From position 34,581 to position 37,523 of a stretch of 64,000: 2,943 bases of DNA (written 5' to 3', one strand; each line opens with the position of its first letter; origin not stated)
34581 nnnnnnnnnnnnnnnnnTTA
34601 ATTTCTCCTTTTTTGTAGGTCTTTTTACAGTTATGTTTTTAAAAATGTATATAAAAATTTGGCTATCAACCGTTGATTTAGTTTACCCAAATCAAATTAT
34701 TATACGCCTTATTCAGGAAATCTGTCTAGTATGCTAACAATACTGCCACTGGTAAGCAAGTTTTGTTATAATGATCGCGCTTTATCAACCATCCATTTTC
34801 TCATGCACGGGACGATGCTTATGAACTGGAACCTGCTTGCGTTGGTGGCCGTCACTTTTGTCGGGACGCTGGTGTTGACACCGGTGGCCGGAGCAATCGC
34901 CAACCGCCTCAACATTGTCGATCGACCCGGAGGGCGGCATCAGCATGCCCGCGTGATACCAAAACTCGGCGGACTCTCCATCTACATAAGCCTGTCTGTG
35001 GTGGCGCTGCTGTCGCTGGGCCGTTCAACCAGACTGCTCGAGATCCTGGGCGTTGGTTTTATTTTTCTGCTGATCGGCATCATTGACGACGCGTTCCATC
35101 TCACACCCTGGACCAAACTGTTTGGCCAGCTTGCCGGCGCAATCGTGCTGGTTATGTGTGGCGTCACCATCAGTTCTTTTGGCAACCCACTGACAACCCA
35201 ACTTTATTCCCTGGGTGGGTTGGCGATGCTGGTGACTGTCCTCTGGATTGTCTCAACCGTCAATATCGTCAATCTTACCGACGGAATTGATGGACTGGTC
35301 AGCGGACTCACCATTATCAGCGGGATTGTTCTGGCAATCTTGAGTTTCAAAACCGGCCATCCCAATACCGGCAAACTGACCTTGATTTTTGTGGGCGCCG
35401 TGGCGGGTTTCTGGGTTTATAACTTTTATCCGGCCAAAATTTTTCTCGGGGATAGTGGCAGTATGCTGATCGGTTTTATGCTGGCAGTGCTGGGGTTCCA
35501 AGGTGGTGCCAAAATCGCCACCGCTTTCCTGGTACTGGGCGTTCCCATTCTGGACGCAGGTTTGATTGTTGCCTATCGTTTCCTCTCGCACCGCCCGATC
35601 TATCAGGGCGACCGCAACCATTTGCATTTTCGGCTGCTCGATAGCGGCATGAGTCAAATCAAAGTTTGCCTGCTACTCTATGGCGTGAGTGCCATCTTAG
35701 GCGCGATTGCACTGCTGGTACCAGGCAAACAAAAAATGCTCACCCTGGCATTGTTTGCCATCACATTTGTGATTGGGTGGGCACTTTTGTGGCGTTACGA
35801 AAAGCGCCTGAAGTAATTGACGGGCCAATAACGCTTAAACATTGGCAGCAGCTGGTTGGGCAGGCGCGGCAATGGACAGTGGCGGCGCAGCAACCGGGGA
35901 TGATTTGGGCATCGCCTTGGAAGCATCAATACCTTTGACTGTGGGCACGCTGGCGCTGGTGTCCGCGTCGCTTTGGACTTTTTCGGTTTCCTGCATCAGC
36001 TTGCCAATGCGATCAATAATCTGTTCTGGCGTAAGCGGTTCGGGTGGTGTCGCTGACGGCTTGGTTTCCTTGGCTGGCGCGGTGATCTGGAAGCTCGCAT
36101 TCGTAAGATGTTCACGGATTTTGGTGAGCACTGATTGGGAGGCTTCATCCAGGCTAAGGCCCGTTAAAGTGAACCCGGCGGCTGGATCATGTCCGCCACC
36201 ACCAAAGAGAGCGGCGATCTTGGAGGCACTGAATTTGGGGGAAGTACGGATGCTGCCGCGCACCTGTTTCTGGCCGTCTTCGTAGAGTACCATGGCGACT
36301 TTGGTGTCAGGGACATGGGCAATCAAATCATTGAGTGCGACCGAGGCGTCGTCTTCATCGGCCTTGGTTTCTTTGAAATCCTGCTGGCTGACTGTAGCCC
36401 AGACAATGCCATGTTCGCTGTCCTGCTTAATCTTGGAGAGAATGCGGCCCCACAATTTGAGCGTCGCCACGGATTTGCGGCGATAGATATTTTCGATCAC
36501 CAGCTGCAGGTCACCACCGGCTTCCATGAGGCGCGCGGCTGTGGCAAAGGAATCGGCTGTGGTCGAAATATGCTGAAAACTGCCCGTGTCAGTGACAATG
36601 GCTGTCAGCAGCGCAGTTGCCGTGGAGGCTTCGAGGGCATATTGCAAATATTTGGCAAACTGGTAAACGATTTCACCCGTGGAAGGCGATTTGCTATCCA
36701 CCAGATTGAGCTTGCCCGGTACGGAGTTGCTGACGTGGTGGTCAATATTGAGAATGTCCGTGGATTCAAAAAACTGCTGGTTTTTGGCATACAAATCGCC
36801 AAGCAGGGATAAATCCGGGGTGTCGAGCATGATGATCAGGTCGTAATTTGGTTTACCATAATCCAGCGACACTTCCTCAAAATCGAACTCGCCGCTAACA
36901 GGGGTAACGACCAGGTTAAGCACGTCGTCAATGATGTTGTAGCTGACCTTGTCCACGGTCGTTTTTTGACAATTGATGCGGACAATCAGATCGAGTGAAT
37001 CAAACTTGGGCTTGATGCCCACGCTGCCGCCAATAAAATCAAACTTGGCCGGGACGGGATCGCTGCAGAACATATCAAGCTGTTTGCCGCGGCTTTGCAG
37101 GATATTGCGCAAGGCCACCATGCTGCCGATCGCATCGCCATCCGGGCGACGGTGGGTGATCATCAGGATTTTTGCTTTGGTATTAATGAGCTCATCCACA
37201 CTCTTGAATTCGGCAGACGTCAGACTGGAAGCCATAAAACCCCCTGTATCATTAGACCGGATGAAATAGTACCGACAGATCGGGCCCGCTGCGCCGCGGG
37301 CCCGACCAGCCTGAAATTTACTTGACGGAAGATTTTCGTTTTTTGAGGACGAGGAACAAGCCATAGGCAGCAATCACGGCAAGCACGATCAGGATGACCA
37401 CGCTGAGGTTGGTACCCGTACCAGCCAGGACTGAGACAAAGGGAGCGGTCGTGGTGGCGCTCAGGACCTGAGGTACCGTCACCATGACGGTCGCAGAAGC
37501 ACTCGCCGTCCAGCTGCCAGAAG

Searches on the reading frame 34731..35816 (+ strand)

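Call 11: search_protein_families(library=pfam, proteins=[window:34731-35816:+], max_evalue=0.001)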
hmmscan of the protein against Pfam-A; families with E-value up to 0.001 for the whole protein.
window:34731-35816:+ (361 aa): 1 family
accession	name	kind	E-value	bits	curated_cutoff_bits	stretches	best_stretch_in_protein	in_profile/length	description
PF00953.26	Glycos_transf_4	-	3.8e-39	134.7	27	1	105-255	4-156/160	Glycosyl transferase family 4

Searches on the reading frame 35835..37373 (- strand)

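Call 5: search_protein_families(library=pfam, proteins=[window:35835-37373:-], max_evalue=0.01)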
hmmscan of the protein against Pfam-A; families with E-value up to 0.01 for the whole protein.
window:35835-37373:- (512 aa): 2 families
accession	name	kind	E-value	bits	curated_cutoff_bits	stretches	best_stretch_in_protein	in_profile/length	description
PF01368.27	DHH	-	2.1e-15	57.6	28.1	1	68-259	1-125/125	DHH family, N-terminal domain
PF02272.25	DHHA1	-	4.2e-10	40.4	25.9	1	335-418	10-99/102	DHHA1 domain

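Call 6: search_protein_families(library=ncbifam, proteins=[window:35835-37373:-], max_evalue=0.01)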
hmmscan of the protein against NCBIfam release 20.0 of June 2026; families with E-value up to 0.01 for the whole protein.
window:35835-37373:- (512 aa): 10 families
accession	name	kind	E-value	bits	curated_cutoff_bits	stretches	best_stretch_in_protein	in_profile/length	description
NF053633.1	OlncasPapPhNrnA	equivalog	2.3e-29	102.4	350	2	205-405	105-300/317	bifunctional oligoribonuclease/PAP phosphatase NrnA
NF003877.0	PRK05427.1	equivalog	1.7e-07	31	283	1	207-298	90-185/308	manganese-dependent inorganic pyrophosphatase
NF011110.0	PRK14538.1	equivalog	1.7e-06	26.4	707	1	178-413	447-672/838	putative bifunctional signaling protein/50S ribosomal protein L9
NF011443.0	PRK14869.1-5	equivalog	1.7e-05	23.5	335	0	203-304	324-429/546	putative manganese-dependent inorganic diphosphatase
NF041569.1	A-tRNAntase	equivalog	1.8e-05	23.2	1440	1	240-409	127-291/880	A-adding tRNA nucleotidyltransferase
NF011442.0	PRK14869.1-4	equivalog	5.2e-05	21.9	400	0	202-283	322-405/543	putative manganese-dependent inorganic diphosphatase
TIGR00644.1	recJ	equivalog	5.7e-05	21.6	396.9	1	358-426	356-430/546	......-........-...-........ exonuclease RecJ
NF011449.0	PRK14869.2-5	equivalog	0.0021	17.1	411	0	227-287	252-312/451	putative manganese-dependent inorganic diphosphatase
NF011440.0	PRK14869.1-2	equivalog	0.0026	16.5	746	0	202-282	317-400/541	putative manganese-dependent inorganic diphosphatase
NF011445.0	PRK14869.2-1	equivalog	0.0058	15.1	483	0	67-98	3-34/548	putative manganese-dependent inorganic diphosphatase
